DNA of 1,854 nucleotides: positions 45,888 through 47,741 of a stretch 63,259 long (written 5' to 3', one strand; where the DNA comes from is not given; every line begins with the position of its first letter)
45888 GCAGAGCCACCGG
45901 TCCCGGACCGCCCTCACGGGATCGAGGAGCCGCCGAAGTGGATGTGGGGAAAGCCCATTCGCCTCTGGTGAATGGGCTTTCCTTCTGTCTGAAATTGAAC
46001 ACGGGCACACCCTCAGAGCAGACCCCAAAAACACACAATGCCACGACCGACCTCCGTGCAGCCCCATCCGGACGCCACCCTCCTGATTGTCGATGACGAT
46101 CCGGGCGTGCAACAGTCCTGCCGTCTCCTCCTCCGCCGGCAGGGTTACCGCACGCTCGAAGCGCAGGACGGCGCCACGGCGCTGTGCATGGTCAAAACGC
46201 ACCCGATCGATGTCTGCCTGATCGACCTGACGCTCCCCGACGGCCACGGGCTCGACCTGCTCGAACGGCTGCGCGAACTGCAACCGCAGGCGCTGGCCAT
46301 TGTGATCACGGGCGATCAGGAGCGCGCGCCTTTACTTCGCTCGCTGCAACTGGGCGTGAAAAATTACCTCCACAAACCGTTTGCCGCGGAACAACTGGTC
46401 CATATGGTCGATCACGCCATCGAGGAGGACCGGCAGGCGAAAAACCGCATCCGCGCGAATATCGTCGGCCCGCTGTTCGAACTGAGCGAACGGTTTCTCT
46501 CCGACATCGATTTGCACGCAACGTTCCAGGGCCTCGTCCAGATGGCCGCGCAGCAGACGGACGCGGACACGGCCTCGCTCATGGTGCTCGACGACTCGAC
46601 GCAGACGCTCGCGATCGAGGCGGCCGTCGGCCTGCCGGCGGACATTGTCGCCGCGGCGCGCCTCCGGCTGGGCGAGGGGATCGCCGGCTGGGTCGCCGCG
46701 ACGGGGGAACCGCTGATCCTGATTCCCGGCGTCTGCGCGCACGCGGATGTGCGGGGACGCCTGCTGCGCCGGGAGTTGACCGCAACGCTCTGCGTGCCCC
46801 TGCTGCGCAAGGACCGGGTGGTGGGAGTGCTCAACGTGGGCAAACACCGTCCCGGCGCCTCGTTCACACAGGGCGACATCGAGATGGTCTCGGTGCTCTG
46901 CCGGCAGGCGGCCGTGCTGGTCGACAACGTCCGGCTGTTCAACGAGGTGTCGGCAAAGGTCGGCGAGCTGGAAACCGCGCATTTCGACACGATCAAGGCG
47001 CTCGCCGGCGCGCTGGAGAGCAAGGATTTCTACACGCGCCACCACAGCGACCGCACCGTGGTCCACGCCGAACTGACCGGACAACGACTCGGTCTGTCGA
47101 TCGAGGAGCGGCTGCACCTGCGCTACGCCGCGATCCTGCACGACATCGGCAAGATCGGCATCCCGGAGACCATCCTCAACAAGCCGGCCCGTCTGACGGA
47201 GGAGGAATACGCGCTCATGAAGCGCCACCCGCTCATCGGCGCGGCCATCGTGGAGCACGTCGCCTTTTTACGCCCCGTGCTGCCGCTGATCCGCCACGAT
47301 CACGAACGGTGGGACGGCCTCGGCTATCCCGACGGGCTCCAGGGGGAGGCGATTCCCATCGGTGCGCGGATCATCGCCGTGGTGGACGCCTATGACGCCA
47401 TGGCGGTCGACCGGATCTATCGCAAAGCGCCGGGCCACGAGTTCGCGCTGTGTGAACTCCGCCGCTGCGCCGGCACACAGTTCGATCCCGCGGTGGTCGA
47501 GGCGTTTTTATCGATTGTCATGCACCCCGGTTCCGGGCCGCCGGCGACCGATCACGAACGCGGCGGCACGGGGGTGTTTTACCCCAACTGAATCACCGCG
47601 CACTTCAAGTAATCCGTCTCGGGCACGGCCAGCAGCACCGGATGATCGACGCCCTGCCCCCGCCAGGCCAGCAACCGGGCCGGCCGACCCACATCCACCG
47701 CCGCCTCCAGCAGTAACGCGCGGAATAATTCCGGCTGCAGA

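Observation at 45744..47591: c-di-GMP-I riboswitch with terminator controlling an HD-GYP phosphodiesterase (possible self-regulating c-di-GMP loop)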

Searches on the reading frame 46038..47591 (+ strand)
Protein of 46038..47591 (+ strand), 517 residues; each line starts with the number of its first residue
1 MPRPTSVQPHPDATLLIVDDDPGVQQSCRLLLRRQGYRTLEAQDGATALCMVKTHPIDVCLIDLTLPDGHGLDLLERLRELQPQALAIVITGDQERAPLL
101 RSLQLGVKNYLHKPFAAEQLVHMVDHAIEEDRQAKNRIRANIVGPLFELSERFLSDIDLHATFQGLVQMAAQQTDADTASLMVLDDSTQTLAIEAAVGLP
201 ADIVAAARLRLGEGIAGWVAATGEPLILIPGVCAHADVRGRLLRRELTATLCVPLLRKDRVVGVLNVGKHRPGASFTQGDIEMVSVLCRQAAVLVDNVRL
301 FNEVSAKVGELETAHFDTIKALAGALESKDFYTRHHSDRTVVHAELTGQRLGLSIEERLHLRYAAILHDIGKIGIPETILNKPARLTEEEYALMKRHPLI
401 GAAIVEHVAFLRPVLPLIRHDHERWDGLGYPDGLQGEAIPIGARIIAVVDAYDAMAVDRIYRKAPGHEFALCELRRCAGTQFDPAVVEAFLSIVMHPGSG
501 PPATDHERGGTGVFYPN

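Call 4: search_protein_families(library=pfam, proteins=[window:46038-47591:+], max_evalue=0.01)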
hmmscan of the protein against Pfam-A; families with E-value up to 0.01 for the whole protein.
window:46038-47591:+ (517 aa): 6 families
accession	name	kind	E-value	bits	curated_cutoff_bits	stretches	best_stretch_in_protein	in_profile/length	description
PF13487.12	HD_5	-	7.5e-37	127.1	27.2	1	322-486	3-170/170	HD domain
PF00072.30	Response_reg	-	4.1e-26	91.8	30.2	1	16-124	2-110/111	Response regulator receiver domain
PF01966.28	HD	-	4.5e-19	69.3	22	1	335-455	3-116/116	HD domain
PF13185.12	GAF_2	-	1.7e-18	67.6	28.6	1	158-295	3-135/136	GAF domain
PF01590.32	GAF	-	2.1e-16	61.1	22.4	1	158-293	1-131/133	GAF domain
PF13492.12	GAF_3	-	7.8e-14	52.6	27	1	161-297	4-129/129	GAF domain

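Call 9: find_encoding_contigs(protein=window:46038-47591:+, flank=3000, max_places=6)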
Protein window:46038-47591:+ (517 aa): no gene with exactly this product is on record in the collection.

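Call 19: find_homologous_proteins(query=window:46038-47591:+, max_evalue=1e-20)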
Query window:46038-47591:+ (517 aa): 5607 proteins with E <= 1e-20 among 8000 candidates; the best 120 are listed.
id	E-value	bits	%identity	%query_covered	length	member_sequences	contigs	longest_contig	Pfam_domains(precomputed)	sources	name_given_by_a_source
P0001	0.0e+0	1025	91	100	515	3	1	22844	PF13185.13,PF13487.13,PF01966.29,PF01590.33,PF13492.13,PF00072.31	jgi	jgi:response regulator RpfG family c-di-GMP phosphodiesterase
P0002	3.3e-287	971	85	100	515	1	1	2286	PF13185.13,PF13487.13,PF01966.29,PF01590.33,PF13492.13,PF00072.31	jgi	jgi:response regulator RpfG family c-di-GMP phosphodiesterase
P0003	4.5e-279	944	83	100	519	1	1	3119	PF13185.13,PF13487.13,PF01966.29,PF01590.33,PF13492.13,PF00072.31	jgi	-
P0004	2.7e-278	942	84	97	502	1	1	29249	PF13185.13,PF13487.13,PF01966.29,PF01590.33,PF13492.13,PF00072.31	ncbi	-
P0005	2.8e-262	889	81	95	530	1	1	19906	PF13185.13,PF13487.13,PF01966.29,PF01590.33,PF13492.13,PF00072.31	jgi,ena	-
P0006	2.8e-253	859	77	97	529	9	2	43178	PF13185.13,PF13487.13,PF01966.29,PF01590.33,PF13492.13,PF00072.31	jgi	-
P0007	8.8e-252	854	75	98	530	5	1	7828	PF13185.13,PF13487.13,PF01966.29,PF01590.33,PF13492.13,PF00072.31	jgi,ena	-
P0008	7.1e-250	848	77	96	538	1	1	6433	PF13185.13,PF13487.13,PF01966.29,PF01590.33,PF13492.13,PF00072.31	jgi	jgi:response regulator RpfG family c-di-GMP phosphodiesterase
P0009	5.8e-242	822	73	99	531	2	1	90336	PF13185.13,PF13487.13,PF01966.29,PF01590.33,PF13492.13,PF00072.31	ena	-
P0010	1.9e-218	744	68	94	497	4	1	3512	PF13185.13,PF13487.13,PF01966.29,PF01590.33,PF13492.13,PF00072.31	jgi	jgi:response regulator RpfG family c-di-GMP phosphodiesterase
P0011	3.7e-215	734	67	95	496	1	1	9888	PF13185.13,PF13487.13,PF01966.29,PF01590.33,PF13492.13,PF00072.31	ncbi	ncbi:MAG: HD domain-containing phosphohydrolase [Nitrospirota bacterium]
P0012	7.0e-215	733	68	94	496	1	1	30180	PF13185.13,PF13487.13,PF01966.29,PF01590.33,PF13492.13,PF00072.31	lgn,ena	-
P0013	2.1e-210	718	67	94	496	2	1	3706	PF13185.13,PF13487.13,PF01966.29,PF01590.33,PF13492.13,PF00072.31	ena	-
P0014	1.4e-208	712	66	95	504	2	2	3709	PF13185.13,PF13487.13,PF01966.29,PF01590.33,PF13492.13,PF00072.31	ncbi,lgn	-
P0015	4.4e-190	651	80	71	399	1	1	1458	PF13185.13,PF13487.13,PF01966.29,PF01590.33,PF13492.13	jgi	jgi:HD-GYP domain-containing protein (c-di-GMP phosphodiesterase class II)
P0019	5.2e-144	499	49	93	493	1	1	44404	PF13185.13,PF13487.13,PF01966.29,PF01590.33,PF13492.13,PF00072.31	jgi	jgi:putative nucleotidyltransferase with HDIG domain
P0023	8.4e-138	478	46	95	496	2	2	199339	PF13185.13,PF13487.13,PF01966.29,PF01590.33,PF13492.13,PF00072.31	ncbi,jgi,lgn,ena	-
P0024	2.3e-137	477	48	89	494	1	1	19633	PF13185.13,PF13487.13,PF01966.29,PF01590.33,PF13492.13,PF00072.31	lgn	-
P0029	4.1e-135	470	48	89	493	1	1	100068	PF13185.13,PF13487.13,PF01966.29,PF01590.33,PF13492.13,PF00072.31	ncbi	-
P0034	6.9e-132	459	47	89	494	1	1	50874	PF13185.13,PF13487.13,PF01966.29,PF01590.33,PF13492.13,PF00072.31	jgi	jgi:putative nucleotidyltransferase with HDIG domain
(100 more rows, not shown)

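Call 20: find_related_loci(query=window:46038-47591:+, collection=genome_contigs, flank=2500)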
Query window:46038-47591:+ (517 aa) in genome_contigs; peptide patterns used: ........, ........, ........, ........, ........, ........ (x = any residue, [..] = any of these).
600 stretches matched a pattern (row limit reached: there are more); 562 encode a relative of the query (tblastn E <= 1e-3); the best 80 are kept; 80 distinct loci.
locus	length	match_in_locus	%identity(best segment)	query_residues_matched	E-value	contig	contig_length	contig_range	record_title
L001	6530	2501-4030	84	10-517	0e+0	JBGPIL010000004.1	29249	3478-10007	MAG: Nitrospiria bacterium isolate OBJ_0618_7090110_334 k141_2533565_length_29249_cov_12.0000, whole genome shotgun sequ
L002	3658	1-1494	75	27-517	0e+0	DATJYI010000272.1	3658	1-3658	MAG TPA_asm: Nitrospiria bacterium isolate SMAG_U15148 k141_1856307, whole genome shotgun sequence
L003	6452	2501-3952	67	14-502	0e+0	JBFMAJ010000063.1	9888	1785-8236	MAG: Nitrospirota bacterium isolate MAG135 MAG135_63, whole genome shotgun sequence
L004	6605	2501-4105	35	10-491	2e-87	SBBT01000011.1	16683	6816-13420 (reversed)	MAG: Candidatus Troglogloeales bacterium isolate Bin_6_1_1 Hy_contig5345, whole genome shotgun sequence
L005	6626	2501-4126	35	10-498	3e-86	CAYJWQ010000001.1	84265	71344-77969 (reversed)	MAG TPA_asm: uncultured Nitrospirota bacterium isolate ERP125453_co1_508 genome assembly, contig: NODE_143_length_84265_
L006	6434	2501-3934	32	8-494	6e-80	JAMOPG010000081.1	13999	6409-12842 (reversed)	MAG: Desulfobacterales bacterium isolate 4559-240_metabat1_scaf2bin.023 4559-240_scaffold_2331_c1, whole genome shotgun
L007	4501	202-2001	32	13-494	2e-79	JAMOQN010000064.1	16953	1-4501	MAG: Desulfohalobiaceae bacterium isolate 4559-240_metabat2_scaf2bin.103 4559-240_scaffold_1773_c1, whole genome shotgun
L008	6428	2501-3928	31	11-494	1e-78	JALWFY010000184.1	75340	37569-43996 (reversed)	MAG: Desulfohalobiaceae bacterium isolate T11_metabat2_scaf2bin.110 T11_NODE_72_length_75340_cov_9.155798, whole genome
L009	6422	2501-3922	32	13-494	9e-79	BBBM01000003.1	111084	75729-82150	Desulfothermus okinawensis JCM 13304 DNA, contig: JCM13304.contig00003, whole genome shotgun sequence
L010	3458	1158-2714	33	15-494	1e-78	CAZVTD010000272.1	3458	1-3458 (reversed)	MAG TPA_asm: uncultured Planctomycetota bacterium isolate SRP167436_co1_127 genome assembly, contig: NODE_45698_length_3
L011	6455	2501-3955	30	14-493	8e-68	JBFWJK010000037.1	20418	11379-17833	MAG: Desulfobacteraceae bacterium isolate CA_2019_NHSR_17 NODE_5861_length_20418_cov_5.145040_NHSR, whole genome shotgun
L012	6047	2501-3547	37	146-494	2e-64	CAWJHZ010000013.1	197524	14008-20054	MAG: uncultured Chloroflexia bacterium isolate MFD03726.bin.1.230 genome assembly, contig: contig_71036, whole genome sh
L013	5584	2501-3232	44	251-495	5e-63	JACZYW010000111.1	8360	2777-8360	MAG: Chloroflexota bacterium isolate B27T3L8 B27T3L8_NODE2890, whole genome shotgun sequence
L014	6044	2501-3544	36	146-494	4e-62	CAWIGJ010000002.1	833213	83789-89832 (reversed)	MAG: uncultured Chloroflexia bacterium isolate MFD03726.bin.1.243 genome assembly, contig: contig_19193, whole genome sh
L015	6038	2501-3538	36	146-490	3e-60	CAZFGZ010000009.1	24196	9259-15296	MAG TPA_asm: uncultured Dehalococcoidia bacterium isolate binchicken_co89_502 genome assembly, contig: NODE_3391_length_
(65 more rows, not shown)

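Call 21: find_related_loci(query=window:46038-47591:+, collection=metagenome_contigs, flank=2500)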
Query window:46038-47591:+ (517 aa) in metagenome_contigs; peptide patterns used: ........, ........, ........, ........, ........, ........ (x = any residue, [..] = any of these).
600 stretches matched a pattern (row limit reached: there are more); 561 encode a relative of the query (tblastn E <= 1e-3); the best 80 are kept; 80 distinct loci.
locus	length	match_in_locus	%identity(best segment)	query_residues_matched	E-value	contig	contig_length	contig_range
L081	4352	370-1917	75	9-517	0e+0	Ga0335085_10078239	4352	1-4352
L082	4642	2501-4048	75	9-517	0e+0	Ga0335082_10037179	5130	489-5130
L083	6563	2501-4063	73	5-517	0e+0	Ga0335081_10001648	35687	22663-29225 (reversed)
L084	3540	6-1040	84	161-507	0e+0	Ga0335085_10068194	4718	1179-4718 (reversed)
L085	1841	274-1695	33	13-494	6e-90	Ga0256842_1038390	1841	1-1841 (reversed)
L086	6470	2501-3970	34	13-494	2e-79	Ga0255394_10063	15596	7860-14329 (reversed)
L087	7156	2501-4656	51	237-496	2e-78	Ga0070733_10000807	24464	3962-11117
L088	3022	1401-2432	39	146-500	1e-75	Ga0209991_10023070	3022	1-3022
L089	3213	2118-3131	38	146-494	8e-71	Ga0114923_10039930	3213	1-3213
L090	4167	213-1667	30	15-494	2e-68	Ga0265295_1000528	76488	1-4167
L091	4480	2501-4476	31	15-495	3e-68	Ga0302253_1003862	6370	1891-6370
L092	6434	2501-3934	31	15-496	5e-68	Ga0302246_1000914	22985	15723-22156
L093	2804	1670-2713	37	146-494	2e-64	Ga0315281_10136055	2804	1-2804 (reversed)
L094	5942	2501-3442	41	176-496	6e-63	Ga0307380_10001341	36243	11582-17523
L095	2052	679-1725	35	146-494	7e-64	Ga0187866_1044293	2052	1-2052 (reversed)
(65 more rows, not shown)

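Call 23: find_encoding_contigs(protein=P0001, flank=6000, max_places=2)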
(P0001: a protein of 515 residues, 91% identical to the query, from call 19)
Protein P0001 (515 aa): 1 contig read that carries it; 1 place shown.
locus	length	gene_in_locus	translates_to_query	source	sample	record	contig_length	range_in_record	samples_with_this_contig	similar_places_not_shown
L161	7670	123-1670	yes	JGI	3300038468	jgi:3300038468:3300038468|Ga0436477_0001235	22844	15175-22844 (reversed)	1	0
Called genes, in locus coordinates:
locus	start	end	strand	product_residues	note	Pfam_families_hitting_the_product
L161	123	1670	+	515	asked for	PF00072:Response_reg, PF01590:GAF, PF13185:GAF_2, PF13492:GAF_3, PF13487:HD_5, PF01966:HD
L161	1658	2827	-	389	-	PF17785:PUA_3, PF10672:Methyltrans_SAM, PF06325:PrmA (weak), PF01728:FtsJ (weak), PF03602:Cons_hypoth95 (weak), PF05175:MTS, PF13649:Methyltransf_25, PF13847:Methyltransf_31, +2 more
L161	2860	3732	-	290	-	PF00892:EamA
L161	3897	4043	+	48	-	-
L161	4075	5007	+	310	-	PF00551:Formyl_trans_N, PF02911:Formyl_trans_C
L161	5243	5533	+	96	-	PF07578:LAB_N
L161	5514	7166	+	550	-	PF02366:PMT, PF13231:PMT_2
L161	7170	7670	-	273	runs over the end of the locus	PF03239:FTR1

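Call 31: find_encoding_contigs(protein=P0006, flank=3000, max_places=2)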
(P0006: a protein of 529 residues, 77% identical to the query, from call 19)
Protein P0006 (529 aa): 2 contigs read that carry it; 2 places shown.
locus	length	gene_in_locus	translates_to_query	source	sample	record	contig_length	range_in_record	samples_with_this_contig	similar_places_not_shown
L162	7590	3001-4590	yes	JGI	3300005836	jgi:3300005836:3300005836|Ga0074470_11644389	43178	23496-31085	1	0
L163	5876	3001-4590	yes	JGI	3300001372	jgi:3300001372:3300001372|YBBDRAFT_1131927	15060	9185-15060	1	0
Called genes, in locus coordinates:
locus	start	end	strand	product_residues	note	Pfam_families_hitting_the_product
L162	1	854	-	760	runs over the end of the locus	PF00989:PAS, PF08448:PAS_4, PF13188:PAS_8 (faint), PF13426:PAS_9, PF12860:PAS_7 (weak), PF00990:GGDEF, PF00563:EAL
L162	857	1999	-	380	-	PF08495:FIST, PF10442:FIST_C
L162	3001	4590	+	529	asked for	PF00072:Response_reg, PF01590:GAF, PF13185:GAF_2, PF13492:GAF_3, PF13487:HD_5, PF01966:HD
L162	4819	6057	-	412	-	PF17785:PUA_3, PF10672:Methyltrans_SAM, PF05175:MTS, PF01728:FtsJ (weak), PF03602:Cons_hypoth95 (weak), PF08241:Methyltransf_11 (weak), PF13649:Methyltransf_25, PF13847:Methyltransf_31, +1 more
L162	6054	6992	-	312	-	PF00892:EamA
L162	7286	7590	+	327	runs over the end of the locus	PF00551:Formyl_trans_N, PF02911:Formyl_trans_C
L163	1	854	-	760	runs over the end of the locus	PF00989:PAS, PF08448:PAS_4, PF13188:PAS_8 (faint), PF13426:PAS_9, PF12860:PAS_7 (weak), PF00990:GGDEF, PF00563:EAL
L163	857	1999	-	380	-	PF08495:FIST, PF10442:FIST_C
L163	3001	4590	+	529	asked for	PF00072:Response_reg, PF01590:GAF, PF13185:GAF_2, PF13492:GAF_3, PF13487:HD_5, PF01966:HD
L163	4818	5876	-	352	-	?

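Call 32: find_encoding_contigs(protein=P0009, flank=3000, max_places=2)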
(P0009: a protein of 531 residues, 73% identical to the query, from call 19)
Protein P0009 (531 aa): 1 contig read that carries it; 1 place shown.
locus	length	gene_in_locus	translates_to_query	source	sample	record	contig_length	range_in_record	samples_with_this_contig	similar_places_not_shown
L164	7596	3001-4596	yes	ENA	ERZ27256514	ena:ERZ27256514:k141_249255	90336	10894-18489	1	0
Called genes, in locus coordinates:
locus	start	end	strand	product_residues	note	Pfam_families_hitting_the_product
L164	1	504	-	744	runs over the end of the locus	PF00989:PAS, PF08448:PAS_4 (weak), PF12860:PAS_7 (faint), PF13188:PAS_8 (faint), PF13426:PAS_9 (weak), PF00990:GGDEF, PF00563:EAL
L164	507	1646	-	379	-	PF08495:FIST, PF10442:FIST_C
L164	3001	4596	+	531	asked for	PF00072:Response_reg, PF01590:GAF, PF13185:GAF_2, PF13492:GAF_3, PF13487:HD_5, PF01966:HD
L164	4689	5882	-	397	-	PF17785:PUA_3, PF10672:Methyltrans_SAM, PF05175:MTS, PF06325:PrmA (weak), PF03602:Cons_hypoth95 (weak), PF13847:Methyltransf_31, PF08242:Methyltransf_12 (weak), PF13649:Methyltransf_25, +1 more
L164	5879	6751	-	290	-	PF00892:EamA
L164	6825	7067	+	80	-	-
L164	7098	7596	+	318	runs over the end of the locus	PF00551:Formyl_trans_N, PF02911:Formyl_trans_C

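Call 33: find_encoding_contigs(protein=P0012, flank=3000, max_places=2)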
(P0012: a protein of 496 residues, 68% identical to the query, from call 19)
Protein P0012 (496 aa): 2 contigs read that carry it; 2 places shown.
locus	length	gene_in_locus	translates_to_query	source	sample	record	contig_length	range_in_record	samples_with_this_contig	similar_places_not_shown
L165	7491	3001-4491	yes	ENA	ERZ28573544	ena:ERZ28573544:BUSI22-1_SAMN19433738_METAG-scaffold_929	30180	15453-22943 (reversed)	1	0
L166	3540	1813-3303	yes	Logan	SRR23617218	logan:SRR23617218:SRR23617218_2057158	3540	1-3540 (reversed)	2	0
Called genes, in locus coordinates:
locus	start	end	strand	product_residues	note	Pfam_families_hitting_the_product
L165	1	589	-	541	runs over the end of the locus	PF25917:BSH_RND (faint), PF25919:BSH_CusB, PF25973:BSH_CzcB, PF25944:Beta-barrel_RND, PF25954:Beta-barrel_RND_2, PF25967:RND-MFP_C (weak), PF25975:CzcB_C, PF13115:YtkA, +2 more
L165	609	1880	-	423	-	PF02321:OEP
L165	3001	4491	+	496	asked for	PF00072:Response_reg, PF01590:GAF, PF13185:GAF_2, PF13492:GAF_3, PF13487:HD_5, PF01966:HD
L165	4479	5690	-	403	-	PF17785:PUA_3, PF10672:Methyltrans_SAM, PF05175:MTS, PF06325:PrmA (weak), PF03602:Cons_hypoth95 (weak), PF13847:Methyltransf_31, PF08241:Methyltransf_11 (weak), PF13649:Methyltransf_25, +1 more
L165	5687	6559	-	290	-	PF00892:EamA, PF08627:CRT-like (weak)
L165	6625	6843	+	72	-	-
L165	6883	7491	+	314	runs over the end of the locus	PF00551:Formyl_trans_N, PF02911:Formyl_trans_C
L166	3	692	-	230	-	?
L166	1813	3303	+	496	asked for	PF00072:Response_reg, PF01590:GAF, PF13185:GAF_2, PF13492:GAF_3, PF13487:HD_5, PF01966:HD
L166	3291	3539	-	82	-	?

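Call 34: find_encoding_contigs(protein=P0005, flank=3000, max_places=2)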
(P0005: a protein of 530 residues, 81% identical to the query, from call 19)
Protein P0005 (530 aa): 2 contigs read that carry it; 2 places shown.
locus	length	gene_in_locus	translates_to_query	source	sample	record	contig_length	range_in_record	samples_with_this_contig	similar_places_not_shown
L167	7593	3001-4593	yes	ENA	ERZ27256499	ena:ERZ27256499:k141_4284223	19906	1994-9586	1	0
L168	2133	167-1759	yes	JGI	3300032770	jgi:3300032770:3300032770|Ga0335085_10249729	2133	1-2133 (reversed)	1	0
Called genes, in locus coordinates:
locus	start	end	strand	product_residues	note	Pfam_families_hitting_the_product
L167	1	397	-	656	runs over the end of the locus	-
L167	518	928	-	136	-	PF01850:PIN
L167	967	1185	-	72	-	PF04014:MazE_antitoxin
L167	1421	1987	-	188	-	PF07152:YaeQ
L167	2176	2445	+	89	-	-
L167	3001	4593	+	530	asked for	PF00072:Response_reg, PF01590:GAF, PF13185:GAF_2, PF13492:GAF_3, PF13487:HD_5, PF01966:HD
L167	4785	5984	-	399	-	PF17785:PUA_3, PF10672:Methyltrans_SAM, PF05175:MTS, PF06325:PrmA (weak), PF03602:Cons_hypoth95 (weak), PF13847:Methyltransf_31, PF08241:Methyltransf_11 (weak), PF13649:Methyltransf_25, +2 more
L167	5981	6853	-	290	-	PF00892:EamA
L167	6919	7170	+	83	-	-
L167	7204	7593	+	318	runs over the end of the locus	PF00551:Formyl_trans_N, PF02911:Formyl_trans_C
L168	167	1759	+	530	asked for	PF00072:Response_reg, PF01590:GAF, PF13185:GAF_2, PF13492:GAF_3, PF13487:HD_5, PF01966:HD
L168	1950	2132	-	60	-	?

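Call 35: find_encoding_contigs(protein=P0019, flank=2000, max_places=1)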
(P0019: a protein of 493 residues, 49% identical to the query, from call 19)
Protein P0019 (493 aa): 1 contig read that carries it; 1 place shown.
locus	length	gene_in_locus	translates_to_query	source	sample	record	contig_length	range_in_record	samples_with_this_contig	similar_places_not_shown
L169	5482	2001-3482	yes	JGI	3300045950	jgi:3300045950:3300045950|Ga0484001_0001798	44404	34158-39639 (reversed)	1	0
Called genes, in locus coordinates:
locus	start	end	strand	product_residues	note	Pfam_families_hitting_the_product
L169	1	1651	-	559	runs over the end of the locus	PF00664:ABC_membrane, PF02463:SMC_N (faint), PF00005:ABC_tran, PF13401:AAA_22 (faint)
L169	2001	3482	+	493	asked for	PF00072:Response_reg, PF01590:GAF, PF13185:GAF_2, PF13492:GAF_3, PF01966:HD, PF13487:HD_5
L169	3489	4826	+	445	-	PF01523:PmbA_TldD_1st, PF19290:PmbA_TldD_2nd, PF19289:PmbA_TldD_3rd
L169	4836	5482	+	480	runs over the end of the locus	PF01523:PmbA_TldD_1st, PF19290:PmbA_TldD_2nd (weak), PF19289:PmbA_TldD_3rd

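Call 36: find_encoding_contigs(protein=P0023, flank=2000, max_places=1)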
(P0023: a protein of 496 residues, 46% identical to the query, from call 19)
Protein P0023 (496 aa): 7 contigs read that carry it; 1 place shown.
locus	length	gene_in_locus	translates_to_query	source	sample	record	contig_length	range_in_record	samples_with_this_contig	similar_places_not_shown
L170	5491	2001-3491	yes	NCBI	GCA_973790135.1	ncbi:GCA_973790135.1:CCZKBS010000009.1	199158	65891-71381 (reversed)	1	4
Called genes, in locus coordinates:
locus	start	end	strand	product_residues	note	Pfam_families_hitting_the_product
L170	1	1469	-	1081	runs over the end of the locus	PF05231:MASE1, PF00989:PAS (weak), PF08448:PAS_4, PF13188:PAS_8 (faint), PF13426:PAS_9 (faint), PF12860:PAS_7, PF00990:GGDEF, PF00563:EAL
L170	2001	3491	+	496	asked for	PF00072:Response_reg, PF01590:GAF, PF13185:GAF_2, PF13492:GAF_3, PF01966:HD, PF13487:HD_5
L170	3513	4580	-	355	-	PF00005:ABC_tran, PF13304:AAA_21 (faint), PF08402:TOBE_2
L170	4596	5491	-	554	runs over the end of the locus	PF00528:BPD_transp_1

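Call 37: find_encoding_contigs(protein=P0029, flank=2000, max_places=1)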
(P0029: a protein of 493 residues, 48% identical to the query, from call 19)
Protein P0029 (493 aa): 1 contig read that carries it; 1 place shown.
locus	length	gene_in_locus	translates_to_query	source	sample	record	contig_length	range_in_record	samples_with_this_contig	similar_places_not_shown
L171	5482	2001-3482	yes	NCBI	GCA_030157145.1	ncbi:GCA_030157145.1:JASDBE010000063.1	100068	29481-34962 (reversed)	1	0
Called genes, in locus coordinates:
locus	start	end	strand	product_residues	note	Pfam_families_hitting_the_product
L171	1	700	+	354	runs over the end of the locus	PF00033:Cytochrome_B, PF13631:Cytochrom_B_N_2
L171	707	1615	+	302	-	PF04389:Peptidase_M28, PF01546:Peptidase_M20 (weak)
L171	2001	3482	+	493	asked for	PF00072:Response_reg, PF13185:GAF_2, PF13492:GAF_3, PF01590:GAF, PF13487:HD_5, PF01966:HD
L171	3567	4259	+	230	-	PF00702:Hydrolase, PF13419:HAD_2, PF13242:Hydrolase_like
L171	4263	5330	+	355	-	PF18306:LDcluster4, PF03641:Lysine_decarbox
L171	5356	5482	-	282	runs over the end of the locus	PF00494:SQS_PSY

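Call 38: find_encoding_contigs(protein=P0014, flank=2000, max_places=2)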
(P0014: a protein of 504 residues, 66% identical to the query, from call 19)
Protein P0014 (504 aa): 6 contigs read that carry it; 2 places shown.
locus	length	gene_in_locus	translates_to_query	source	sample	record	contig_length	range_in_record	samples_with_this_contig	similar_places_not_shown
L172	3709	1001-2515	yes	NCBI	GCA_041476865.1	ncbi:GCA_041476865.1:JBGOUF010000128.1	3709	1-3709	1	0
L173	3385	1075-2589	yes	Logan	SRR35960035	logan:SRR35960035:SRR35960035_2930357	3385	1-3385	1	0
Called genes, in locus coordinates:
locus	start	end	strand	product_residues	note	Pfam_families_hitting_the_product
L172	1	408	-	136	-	?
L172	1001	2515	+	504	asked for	PF00072:Response_reg, PF01590:GAF, PF13185:GAF_2, PF13492:GAF_3, PF13487:HD_5, PF01966:HD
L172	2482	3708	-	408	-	?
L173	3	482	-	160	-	?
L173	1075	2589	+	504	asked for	PF00072:Response_reg, PF01590:GAF, PF13185:GAF_2, PF13492:GAF_3, PF13487:HD_5, PF01966:HD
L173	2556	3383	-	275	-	?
